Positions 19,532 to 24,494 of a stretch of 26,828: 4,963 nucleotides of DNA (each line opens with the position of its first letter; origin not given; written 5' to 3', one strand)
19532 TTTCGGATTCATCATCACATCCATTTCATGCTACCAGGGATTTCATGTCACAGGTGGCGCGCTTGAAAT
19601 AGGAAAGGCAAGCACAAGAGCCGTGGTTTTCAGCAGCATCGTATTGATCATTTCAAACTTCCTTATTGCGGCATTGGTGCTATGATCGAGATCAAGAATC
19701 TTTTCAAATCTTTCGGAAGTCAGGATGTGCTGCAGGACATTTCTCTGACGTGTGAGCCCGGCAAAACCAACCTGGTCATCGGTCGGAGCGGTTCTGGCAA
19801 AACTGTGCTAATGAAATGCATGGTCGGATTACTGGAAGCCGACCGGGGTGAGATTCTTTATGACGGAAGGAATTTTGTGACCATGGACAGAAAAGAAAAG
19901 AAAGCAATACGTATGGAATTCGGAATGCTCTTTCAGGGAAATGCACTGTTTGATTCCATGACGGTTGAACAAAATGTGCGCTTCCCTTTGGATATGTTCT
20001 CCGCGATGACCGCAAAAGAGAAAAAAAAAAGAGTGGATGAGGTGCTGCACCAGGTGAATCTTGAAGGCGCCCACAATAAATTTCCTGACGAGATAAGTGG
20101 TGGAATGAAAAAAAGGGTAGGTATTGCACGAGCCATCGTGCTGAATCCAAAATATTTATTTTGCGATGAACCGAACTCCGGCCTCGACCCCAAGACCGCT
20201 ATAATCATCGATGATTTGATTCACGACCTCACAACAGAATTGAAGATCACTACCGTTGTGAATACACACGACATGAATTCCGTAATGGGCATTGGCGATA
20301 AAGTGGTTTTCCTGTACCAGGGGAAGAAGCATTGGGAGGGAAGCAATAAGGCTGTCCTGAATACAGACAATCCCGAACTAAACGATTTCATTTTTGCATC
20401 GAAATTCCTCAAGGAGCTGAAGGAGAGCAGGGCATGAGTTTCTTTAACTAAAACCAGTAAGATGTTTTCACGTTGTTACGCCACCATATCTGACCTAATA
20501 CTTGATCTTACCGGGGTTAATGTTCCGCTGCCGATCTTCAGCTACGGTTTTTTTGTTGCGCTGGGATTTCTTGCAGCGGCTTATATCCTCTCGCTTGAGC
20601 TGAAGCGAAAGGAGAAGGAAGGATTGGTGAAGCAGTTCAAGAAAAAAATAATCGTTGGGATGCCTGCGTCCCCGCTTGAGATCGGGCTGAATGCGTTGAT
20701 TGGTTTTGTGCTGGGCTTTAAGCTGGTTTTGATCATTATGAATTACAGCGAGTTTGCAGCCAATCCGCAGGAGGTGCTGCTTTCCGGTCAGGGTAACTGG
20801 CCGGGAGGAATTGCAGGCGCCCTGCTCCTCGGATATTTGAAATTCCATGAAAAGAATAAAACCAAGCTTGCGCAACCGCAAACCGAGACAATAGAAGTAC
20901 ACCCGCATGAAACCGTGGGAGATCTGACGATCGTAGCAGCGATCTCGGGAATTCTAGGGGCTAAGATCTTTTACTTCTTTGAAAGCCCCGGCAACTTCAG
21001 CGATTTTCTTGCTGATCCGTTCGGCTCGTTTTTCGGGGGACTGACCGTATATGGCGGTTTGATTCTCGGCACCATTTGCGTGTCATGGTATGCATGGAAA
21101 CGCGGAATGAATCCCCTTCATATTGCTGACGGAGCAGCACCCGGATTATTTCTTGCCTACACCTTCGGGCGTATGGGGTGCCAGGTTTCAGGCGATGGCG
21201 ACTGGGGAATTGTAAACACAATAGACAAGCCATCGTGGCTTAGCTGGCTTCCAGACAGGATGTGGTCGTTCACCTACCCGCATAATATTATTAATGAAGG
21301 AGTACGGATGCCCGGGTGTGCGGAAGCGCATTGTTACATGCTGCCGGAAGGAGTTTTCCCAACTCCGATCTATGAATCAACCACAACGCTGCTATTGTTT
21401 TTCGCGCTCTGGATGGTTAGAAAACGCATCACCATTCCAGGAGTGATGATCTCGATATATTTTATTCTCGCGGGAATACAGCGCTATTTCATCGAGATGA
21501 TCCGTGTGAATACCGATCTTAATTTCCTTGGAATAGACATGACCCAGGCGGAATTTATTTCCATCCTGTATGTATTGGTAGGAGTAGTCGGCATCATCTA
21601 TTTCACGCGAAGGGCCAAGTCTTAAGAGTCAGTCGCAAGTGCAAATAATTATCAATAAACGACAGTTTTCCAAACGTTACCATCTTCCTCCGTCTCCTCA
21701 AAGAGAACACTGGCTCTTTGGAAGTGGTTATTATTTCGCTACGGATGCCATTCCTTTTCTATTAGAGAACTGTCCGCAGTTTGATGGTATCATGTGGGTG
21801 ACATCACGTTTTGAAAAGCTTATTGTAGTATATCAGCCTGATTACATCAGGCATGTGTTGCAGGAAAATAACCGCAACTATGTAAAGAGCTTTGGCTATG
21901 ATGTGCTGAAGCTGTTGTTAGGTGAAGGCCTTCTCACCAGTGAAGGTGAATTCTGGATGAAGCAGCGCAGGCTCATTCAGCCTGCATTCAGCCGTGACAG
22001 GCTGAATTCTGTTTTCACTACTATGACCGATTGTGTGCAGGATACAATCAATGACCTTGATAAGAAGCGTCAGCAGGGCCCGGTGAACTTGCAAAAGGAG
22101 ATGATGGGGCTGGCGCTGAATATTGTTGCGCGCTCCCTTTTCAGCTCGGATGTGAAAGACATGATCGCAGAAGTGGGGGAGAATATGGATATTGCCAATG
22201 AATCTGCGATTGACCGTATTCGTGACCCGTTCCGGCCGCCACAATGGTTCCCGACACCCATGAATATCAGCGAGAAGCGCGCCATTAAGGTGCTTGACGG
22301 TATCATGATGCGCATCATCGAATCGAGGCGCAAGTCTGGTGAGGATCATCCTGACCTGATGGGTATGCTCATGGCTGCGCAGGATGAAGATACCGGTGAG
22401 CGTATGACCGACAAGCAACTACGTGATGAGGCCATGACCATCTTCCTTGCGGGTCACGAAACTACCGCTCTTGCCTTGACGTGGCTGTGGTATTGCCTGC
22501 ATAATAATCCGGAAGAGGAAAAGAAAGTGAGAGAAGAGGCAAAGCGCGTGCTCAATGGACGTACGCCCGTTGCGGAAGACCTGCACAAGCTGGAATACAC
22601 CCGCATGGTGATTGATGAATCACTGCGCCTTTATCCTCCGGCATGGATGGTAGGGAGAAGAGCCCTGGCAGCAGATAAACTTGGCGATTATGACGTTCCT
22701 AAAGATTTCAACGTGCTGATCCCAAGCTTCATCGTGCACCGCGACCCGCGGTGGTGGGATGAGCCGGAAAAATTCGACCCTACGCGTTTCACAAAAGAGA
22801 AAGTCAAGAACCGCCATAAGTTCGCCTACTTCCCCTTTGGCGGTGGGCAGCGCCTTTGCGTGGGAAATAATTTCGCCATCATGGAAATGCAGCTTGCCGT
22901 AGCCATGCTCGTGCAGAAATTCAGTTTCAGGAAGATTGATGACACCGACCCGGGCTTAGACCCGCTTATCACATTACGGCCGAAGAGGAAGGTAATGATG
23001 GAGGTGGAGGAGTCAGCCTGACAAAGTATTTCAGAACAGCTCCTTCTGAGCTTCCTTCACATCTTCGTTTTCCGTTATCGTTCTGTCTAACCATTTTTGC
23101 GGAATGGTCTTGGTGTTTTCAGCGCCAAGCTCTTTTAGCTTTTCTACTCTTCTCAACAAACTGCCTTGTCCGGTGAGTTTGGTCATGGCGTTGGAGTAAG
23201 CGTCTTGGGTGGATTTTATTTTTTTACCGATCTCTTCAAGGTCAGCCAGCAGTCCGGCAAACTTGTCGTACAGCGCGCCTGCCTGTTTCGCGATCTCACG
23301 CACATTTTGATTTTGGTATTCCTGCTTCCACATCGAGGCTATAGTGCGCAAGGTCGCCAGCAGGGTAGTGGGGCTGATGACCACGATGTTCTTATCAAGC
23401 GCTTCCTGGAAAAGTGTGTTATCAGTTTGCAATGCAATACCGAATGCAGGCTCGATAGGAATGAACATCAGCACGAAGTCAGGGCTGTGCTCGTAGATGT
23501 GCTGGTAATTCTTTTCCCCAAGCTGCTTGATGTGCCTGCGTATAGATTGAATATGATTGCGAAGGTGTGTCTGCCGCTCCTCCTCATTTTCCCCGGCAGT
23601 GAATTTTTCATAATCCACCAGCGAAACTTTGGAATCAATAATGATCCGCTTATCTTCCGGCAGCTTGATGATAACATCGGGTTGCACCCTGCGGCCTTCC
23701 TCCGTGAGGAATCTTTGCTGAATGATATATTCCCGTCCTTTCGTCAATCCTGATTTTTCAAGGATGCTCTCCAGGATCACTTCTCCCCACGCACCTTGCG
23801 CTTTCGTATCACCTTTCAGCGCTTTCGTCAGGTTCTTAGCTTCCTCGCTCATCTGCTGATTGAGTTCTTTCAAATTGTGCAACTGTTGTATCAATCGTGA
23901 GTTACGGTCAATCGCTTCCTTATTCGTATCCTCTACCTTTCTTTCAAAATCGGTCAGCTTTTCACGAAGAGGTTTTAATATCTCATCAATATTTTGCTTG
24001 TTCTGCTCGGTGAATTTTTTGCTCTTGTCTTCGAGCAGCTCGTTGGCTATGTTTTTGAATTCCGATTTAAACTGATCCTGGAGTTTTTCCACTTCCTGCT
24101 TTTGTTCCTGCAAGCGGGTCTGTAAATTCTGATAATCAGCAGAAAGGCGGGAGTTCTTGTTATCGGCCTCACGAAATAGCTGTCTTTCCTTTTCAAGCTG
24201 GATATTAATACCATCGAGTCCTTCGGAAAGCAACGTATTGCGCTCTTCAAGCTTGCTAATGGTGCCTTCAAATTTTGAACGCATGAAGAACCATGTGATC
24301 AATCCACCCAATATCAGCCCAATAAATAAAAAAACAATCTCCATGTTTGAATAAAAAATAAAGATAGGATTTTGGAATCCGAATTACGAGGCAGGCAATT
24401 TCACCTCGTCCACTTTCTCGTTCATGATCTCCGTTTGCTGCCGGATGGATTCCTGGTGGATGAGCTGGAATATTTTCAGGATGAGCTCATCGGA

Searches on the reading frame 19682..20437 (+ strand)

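Call 47: search_protein_families(library=pfam, proteins=[window:19682-20437:+], max_evalue=0.0001)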
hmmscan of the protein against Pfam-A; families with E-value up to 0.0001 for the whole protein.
window:19682-20437:+ (251 aa): 2 families
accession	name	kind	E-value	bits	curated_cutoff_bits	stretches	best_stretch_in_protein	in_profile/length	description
PF00005.33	ABC_tran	-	8.2e-34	117.6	25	1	17-165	1-136/137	ABC transporter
PF13304.12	AAA_21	-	3e-06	27.9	27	0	121-199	221-301/304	AAA domain, putative AbiEii toxin, Type IV TA system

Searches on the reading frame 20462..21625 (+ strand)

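Call 48: search_protein_families(library=pfam, proteins=[window:20462-21625:+], max_evalue=0.0001)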
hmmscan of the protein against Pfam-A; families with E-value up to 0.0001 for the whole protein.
window:20462-21625:+ (387 aa): 1 family
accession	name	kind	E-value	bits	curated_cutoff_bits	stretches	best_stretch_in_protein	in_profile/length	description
PF01790.23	LGT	-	1.2e-38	133.2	24.9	1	143-380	37-240/240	Prolipoprotein diacylglyceryl transferase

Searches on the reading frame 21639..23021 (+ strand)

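Call 48: search_protein_families(library=pfam, proteins=[window:21639-23021:+], max_evalue=0.0001)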
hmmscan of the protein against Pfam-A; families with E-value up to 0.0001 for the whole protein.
window:21639-23021:+ (460 aa): 1 family
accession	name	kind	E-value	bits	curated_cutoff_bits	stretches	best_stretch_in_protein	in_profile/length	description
PF00067.27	p450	-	4e-91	306.5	22.8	1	18-438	1-442/462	Cytochrome P450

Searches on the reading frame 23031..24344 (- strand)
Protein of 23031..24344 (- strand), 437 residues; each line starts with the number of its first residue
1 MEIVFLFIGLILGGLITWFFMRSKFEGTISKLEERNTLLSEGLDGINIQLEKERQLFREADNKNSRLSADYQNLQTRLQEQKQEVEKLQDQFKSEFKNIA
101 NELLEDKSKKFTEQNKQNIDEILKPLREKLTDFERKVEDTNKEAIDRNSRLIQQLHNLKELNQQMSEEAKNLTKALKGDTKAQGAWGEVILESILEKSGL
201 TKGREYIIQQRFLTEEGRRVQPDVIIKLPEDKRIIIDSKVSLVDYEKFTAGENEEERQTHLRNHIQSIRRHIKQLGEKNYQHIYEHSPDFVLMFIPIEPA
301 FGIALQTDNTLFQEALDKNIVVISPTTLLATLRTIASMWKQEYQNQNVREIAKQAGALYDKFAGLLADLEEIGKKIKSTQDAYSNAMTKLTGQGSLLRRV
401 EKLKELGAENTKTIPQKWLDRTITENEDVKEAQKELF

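Call 48: search_protein_families(library=pfam, proteins=[window:23031-24344:-], max_evalue=0.0001)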
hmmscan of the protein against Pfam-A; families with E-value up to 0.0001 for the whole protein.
window:23031-24344:- (437 aa): 1 family
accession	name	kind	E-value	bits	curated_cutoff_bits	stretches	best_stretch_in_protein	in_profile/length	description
PF02646.22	RmuC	-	8.4e-109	363.6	26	1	117-412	1-290/291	RmuC family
